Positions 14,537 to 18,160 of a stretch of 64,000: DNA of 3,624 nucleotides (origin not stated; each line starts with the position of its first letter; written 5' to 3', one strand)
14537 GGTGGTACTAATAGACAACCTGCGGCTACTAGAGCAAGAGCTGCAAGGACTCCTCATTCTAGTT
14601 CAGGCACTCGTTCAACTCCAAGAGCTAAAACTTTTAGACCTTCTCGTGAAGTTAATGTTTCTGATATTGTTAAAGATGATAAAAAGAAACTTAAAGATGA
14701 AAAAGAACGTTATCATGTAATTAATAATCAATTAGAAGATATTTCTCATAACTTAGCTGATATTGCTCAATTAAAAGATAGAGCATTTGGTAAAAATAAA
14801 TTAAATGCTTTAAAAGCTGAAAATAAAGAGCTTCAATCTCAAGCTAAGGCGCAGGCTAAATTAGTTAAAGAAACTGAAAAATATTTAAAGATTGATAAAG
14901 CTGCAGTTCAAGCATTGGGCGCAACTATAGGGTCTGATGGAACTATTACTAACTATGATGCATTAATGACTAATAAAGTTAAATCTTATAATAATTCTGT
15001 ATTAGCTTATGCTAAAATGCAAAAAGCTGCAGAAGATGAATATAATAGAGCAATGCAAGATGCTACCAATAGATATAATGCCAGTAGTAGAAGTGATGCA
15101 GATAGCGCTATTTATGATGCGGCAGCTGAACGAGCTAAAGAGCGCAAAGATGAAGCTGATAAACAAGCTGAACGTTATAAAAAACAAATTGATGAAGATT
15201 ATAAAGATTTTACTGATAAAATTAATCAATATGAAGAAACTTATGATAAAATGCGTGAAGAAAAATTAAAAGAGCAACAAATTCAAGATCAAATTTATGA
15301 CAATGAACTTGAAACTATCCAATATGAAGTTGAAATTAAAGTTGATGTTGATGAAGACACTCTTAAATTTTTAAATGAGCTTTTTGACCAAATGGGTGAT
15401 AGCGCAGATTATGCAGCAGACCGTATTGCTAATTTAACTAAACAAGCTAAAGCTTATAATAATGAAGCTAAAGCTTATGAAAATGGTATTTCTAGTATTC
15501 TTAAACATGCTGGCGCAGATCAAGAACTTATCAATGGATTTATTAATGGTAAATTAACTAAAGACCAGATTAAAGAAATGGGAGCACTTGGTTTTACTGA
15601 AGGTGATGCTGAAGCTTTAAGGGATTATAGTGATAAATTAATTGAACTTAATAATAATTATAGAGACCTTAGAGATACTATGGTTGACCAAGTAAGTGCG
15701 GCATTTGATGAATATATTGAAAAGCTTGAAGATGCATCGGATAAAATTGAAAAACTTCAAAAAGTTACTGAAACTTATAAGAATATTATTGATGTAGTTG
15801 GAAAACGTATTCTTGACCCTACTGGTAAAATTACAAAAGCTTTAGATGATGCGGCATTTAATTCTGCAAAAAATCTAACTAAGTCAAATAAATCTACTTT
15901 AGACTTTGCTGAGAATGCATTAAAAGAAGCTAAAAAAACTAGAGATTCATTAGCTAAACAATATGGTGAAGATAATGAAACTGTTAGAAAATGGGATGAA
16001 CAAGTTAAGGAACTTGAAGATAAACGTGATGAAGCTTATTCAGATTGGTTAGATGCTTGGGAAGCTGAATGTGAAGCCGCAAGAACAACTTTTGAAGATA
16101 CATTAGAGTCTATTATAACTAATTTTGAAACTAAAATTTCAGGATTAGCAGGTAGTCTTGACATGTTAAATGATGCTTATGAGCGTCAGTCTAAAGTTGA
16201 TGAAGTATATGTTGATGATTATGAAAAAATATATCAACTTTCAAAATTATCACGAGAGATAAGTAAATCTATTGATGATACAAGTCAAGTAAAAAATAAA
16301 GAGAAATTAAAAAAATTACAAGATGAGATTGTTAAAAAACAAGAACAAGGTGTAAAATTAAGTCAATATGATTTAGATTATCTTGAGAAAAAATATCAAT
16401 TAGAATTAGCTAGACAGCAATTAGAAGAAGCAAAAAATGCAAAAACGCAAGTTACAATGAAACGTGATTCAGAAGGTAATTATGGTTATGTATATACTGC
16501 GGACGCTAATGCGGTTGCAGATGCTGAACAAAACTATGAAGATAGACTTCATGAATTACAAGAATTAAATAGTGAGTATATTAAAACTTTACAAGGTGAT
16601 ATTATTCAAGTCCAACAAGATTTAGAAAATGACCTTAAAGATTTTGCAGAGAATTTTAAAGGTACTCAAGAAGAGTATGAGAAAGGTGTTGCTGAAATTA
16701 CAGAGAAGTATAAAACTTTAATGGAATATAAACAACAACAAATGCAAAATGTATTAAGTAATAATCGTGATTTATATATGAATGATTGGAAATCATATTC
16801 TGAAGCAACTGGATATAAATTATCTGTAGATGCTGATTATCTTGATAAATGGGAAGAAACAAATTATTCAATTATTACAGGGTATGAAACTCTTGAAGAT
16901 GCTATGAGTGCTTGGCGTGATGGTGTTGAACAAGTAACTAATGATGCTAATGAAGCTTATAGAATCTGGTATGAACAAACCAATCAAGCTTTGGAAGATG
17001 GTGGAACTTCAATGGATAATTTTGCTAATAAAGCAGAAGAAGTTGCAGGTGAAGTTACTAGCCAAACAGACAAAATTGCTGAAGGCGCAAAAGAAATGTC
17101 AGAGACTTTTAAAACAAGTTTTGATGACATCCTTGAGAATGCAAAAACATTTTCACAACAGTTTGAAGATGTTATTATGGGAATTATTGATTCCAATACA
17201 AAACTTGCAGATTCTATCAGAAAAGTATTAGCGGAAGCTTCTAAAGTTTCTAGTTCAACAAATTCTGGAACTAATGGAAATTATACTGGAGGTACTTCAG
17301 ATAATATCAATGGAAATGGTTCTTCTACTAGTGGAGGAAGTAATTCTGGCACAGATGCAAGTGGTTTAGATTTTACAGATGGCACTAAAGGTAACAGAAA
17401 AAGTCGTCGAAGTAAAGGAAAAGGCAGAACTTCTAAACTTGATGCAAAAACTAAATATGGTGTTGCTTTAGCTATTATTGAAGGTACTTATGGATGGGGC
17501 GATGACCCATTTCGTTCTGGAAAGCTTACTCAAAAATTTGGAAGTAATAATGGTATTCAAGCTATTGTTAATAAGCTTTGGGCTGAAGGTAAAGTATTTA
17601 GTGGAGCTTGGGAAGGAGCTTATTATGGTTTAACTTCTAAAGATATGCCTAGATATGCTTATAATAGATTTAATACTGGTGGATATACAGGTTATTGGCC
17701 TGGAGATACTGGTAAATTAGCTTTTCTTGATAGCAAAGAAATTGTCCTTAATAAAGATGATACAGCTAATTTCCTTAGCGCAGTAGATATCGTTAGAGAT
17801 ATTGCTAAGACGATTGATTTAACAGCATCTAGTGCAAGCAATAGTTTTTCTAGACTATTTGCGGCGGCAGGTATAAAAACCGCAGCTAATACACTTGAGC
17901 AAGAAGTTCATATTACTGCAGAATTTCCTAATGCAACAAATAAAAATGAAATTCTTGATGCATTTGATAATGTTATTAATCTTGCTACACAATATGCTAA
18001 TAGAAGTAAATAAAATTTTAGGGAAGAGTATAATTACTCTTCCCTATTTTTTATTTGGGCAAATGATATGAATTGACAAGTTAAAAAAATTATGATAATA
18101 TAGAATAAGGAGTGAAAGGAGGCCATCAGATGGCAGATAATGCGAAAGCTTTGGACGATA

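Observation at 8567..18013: Exceptionally long tape measure protein (3148 aa), implying a very long tail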

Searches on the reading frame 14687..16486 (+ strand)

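Call 51: search_protein_families(library=phrogs, proteins=[window:14687-16486:+], max_evalue=0.01)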
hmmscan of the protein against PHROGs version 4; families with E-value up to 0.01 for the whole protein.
window:14687-16486:+ (600 aa): 0 families

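Call 52: search_protein_families(library=pfam, proteins=[window:14687-16486:+], max_evalue=0.1)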
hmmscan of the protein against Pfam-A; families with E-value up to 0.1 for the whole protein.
window:14687-16486:+ (600 aa): 1 family
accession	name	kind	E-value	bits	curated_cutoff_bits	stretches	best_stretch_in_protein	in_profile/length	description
PF08651.15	DASH_Duo1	-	0.0081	16.4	25.4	1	333-395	9-70/74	DASH complex subunit Duo1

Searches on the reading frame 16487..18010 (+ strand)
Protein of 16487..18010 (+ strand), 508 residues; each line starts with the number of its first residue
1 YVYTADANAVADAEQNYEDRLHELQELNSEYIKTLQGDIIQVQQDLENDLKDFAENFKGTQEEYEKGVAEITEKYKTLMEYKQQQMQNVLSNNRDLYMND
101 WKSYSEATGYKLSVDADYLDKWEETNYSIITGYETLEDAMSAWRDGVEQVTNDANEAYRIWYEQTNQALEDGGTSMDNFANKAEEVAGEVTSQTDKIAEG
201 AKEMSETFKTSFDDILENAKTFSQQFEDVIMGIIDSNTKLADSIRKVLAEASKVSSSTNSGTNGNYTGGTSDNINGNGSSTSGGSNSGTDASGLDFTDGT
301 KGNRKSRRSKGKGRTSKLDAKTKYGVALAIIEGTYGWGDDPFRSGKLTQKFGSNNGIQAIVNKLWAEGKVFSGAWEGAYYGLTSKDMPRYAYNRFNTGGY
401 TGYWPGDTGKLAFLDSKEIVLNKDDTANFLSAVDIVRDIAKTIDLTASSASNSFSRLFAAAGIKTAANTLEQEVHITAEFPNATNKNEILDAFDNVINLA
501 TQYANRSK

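Call 51: search_protein_families(library=phrogs, proteins=[window:16487-18010:+], max_evalue=0.01)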
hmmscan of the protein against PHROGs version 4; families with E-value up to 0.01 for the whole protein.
window:16487-18010:+ (508 aa): 2 families
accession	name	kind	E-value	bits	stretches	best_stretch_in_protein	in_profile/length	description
phrog_4211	-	tail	4.5e-17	61.4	1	271-497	2423-2616/2625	tail length tape measure protein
phrog_34405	-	tail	5.1e-13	47.8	1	394-504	2555-2672/2675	tail length tape measure protein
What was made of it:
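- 17675..18004 (+): Conserved TMP C-terminal core (aa 3037-3146; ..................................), presumed anchor in the tail-tip hub. Matches the last ~200 positions of phrog_4211 (E 4.5e-17) and phrog_34405 (call 51).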

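Call 52: search_protein_families(library=pfam, proteins=[window:16487-18010:+], max_evalue=0.1)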
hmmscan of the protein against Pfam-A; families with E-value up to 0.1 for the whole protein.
window:16487-18010:+ (508 aa): 8 families
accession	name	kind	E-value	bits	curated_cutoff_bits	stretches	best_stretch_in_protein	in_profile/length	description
PF01442.23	Apolipoprotein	-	0.00031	20.9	90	1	32-221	39-183/190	Apolipoprotein A1/A4/E domain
PF07464.16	ApoLp-III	-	0.0042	17.7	36.3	1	136-254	20-135/146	Apolipophorin-III precursor (apoLp-III)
PF03037.21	KMP11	-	0.015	16.6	28.3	0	184-221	49-86/90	Kinetoplastid membrane protein 11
PF20400.3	BAR_4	-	0.015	15.5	27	1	9-90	3-87/192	BAR-like domain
PF08230.16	CW_7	-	0.019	15.1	25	1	326-364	3-39/40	CW_7 repeat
PF05823.17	Gp-FAR-1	-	0.025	15.4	29.2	0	14-89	61-129/149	Nematode fatty acid retinoid binding protein (Gp-FAR-1)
PF04108.17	ATG17_like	-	0.027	14.4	43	1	29-228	118-279/355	Autophagy protein ATG17-like domain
PF10157.14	BORCS6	-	0.028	15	35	0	114-207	4-96/101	BLOC-1-related complex sub-unit 6 C-terminal helix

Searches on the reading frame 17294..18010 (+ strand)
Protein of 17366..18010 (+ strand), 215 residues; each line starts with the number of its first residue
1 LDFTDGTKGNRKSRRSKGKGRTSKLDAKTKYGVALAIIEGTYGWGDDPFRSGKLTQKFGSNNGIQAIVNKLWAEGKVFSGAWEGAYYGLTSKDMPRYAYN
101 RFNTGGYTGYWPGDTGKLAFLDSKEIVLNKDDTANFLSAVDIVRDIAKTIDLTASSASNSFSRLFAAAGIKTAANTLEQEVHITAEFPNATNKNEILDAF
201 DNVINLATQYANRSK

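Call 15: search_protein_families(library=pfam, proteins=[window:17366-18010:+], max_evalue=10)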
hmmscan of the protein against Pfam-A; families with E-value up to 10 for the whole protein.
seq(215 aa): 2 families
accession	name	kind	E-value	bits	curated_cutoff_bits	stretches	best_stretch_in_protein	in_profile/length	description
PF08230.16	CW_7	-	0.0058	16.8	25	1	33-71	3-39/40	CW_7 repeat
PF18381.7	YcaO_C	-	0.17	12.2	26.1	1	129-208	86-161/172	YcaO cyclodehydratase C-terminal domain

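Call 32: search_solved_structures(query=A3, max_evalue=10, show_alignments=3)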
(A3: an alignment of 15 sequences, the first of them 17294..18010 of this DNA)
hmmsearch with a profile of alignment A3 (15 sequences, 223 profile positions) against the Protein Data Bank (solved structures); distinct sequences matched with E-value up to 10: 4.
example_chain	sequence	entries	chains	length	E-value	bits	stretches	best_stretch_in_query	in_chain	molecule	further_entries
6wvs_A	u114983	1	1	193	0.00036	23.8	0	134-154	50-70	DeNovoTIM15 hyperstable de novo TIM barrel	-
6wxo_A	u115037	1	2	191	0.21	14.8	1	117-154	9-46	TFD-HE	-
6yqx_A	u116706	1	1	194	3.3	10.8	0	134-154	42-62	de novo designed TIM barrel DeNovoTIM13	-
7p12_A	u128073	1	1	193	5.8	10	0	134-154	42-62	DeNovoTIM13-SB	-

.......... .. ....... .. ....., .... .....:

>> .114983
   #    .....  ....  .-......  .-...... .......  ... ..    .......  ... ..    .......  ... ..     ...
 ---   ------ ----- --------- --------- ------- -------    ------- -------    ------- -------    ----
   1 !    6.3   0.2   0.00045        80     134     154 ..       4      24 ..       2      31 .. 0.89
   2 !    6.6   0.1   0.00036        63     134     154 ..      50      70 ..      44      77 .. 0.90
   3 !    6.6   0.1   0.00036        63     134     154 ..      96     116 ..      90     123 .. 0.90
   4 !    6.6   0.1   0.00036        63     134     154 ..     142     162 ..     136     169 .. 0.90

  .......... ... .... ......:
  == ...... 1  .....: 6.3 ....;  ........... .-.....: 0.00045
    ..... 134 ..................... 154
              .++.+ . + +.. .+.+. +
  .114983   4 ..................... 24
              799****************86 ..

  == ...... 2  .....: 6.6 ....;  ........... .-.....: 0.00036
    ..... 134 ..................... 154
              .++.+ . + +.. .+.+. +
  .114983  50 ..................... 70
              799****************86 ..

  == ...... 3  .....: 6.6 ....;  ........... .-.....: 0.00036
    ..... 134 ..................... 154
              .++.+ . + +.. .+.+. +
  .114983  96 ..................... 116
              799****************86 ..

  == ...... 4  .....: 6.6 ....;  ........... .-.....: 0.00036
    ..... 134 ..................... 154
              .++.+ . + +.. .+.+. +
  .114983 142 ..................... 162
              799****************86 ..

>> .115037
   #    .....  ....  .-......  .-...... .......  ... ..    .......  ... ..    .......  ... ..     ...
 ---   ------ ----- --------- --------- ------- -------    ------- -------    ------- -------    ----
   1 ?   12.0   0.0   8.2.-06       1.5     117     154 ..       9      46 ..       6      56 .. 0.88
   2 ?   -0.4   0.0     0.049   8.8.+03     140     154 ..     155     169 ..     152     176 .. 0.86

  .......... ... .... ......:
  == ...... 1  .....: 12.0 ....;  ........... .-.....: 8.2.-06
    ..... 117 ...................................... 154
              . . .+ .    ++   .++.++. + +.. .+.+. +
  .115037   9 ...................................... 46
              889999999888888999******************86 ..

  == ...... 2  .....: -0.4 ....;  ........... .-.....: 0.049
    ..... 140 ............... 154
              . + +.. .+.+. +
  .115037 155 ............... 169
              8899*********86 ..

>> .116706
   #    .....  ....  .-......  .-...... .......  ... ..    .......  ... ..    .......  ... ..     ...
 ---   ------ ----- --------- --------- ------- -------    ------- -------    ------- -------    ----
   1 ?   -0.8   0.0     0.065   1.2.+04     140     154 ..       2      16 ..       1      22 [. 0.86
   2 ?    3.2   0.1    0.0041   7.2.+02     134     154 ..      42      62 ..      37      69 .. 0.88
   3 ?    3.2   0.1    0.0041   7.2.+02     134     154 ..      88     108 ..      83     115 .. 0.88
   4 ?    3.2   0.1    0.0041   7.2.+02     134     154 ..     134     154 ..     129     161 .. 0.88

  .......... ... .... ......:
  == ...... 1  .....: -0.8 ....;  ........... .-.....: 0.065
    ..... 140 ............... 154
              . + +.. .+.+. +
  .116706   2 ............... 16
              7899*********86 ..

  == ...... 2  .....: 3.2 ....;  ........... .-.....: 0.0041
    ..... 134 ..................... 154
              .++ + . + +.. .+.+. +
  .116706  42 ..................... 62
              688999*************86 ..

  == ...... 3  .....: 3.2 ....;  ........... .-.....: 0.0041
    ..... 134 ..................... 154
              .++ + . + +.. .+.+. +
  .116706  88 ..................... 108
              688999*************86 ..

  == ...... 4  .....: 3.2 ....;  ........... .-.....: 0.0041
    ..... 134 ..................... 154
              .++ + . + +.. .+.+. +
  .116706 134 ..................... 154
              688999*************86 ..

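Call 41: predict_structure(alignment_id=A3)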
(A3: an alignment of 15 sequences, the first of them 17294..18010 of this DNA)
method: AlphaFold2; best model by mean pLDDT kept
length: 239 residues; sequences in the alignment: 15
mean_pLDDT: 53.3   pTM: 0.36
mean pLDDT of the five models: 53.3, 50.0, 49.8, 49.7, 45.2
residues with pLDDT >= 90: 0; 70-90: 55; 50-70: 47; < 50: 137
segments of 3 or more residues with pLDDT < 50: 7-45, 124-159, 161-210, 234-239
pLDDT, mean of each block of 10 residues (from residue 1): 46 37 33 35 54 86 63 78 85 78 64 78 52 36 35 44 46 41 46 42 38 56 59 46
secondary structure, 60 per line:
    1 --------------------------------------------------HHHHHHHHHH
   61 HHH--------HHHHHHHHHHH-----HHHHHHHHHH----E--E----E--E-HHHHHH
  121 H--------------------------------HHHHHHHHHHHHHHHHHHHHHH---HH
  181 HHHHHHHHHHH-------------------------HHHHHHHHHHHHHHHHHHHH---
elements in order: H51-63 H72-82 H88-97 H115-121 H154-175 H179-191 H217-236
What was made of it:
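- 17462..17578 (+): Single diverged CW_7-type peptidoglycan-binding repeat (aa 2966-3004). AlphaFold2 gives three helices at pLDDT 78-86 (call 41).
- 17675..18004 (+): Low-confidence as a monomer in AlphaFold2 (call 41).
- On CW_7 repeat (PF08230), peptidoglycan-binding: AlphaFold2 gives three helices (aa 2960-2972, 2981-2991, 2997-3006) at pLDDT 78-86 (call 41).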

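Call 46: fold_search(model_id=the predicted structure, library=pdb)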
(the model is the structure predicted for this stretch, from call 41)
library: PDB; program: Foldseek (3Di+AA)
matches with E <= 10: 64; with E <= 0.001: 0
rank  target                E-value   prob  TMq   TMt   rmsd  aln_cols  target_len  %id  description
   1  8q87_Aq               1.8e+00  0.10  0.17  0.27  17.3       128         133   18  Structure of the G. gallus 80S rotated ribosome in complex with eEF2 and SERBP1 (released 2024-08-28)
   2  7vt2_A                2.7e+00  0.03  0.10  0.13  20.2       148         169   14  Azumapecten Farreri ferritin (released 2022-11-16)
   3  6cbs_A                3.8e+00  0.02  0.11  0.16  17.4       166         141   12  DnaG Primase C-terminal domain complex with SSB C-terminal peptide (released 2019-02-06)
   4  6cbr_B                4.0e+00  0.04  0.15  0.21  18.4       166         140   10  DnaG Primase C-terminal domain complex with SSB C-terminal peptide (released 2019-02-06)
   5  3ka4                  4.2e+00  0.02  0.11  0.14  21.3       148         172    9  Frog M-ferritin with cobalt (released 2010-10-06)
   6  9iig_A                4.4e+00  0.03  0.10  0.12  14.4        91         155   18  Cryo-EM structure of hetero-bacterioferritin SoBfr12 from Shewanella oneidensis (released 2025-04-30)
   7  3rbc_A                4.9e+00  0.02  0.11  0.14  20.7       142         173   10  Bullfrog M ferritin with iron(III) bound to the ferroxidase site (released 2012-04-04)
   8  7rvb_A                4.9e+00  0.02  0.11  0.12  20.6       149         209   13  High resolution map of molecular chaperone Artemin (released 2022-12-14)
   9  7vhr_B                5.2e+00  0.02  0.11  0.14  21.2       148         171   11  Apostichopus japonicus ferritin (released 2022-03-02)
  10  4mn9                  5.2e+00  0.02  0.11  0.14  21.2       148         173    9  Fifteen minutes iron loaded frog M ferritin mutant H54Q (released 2014-10-08)
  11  8jax_B                5.2e+00  0.02  0.11  0.15  21.2       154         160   13  Cryo-EM structure of Holo form of ScBfr with O symmetry (released 2023-08-02)
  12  7dlb_A                5.2e+00  0.02  0.10  0.13  20.3       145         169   12  Crassostrea gigas ferritin mutant-D119K (released 2021-12-01)
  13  6y0g_SR               5.8e+00  0.05  0.16  0.27  18.2       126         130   18  Structure of human ribosome in classical-PRE state (released 2020-04-15)
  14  8scb_RR               5.8e+00  0.04  0.17  0.29  17.6       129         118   15  Terminating ribosome with SRI-41315 (released 2023-12-27)
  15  7vhr_F                5.8e+00  0.02  0.11  0.14  21.2       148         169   11  Apostichopus japonicus ferritin (released 2022-03-02)
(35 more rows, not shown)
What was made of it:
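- On CW_7 repeat (PF08230), peptidoglycan-binding: The whole-model Foldseek search was uninformative (call 46).
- Foldseek on the low-confidence C-terminal model found nothing (call 46).
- Tried and rejected: Foldseek against PDB gave ferritin and ribosomal noise (calls 41, 46).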
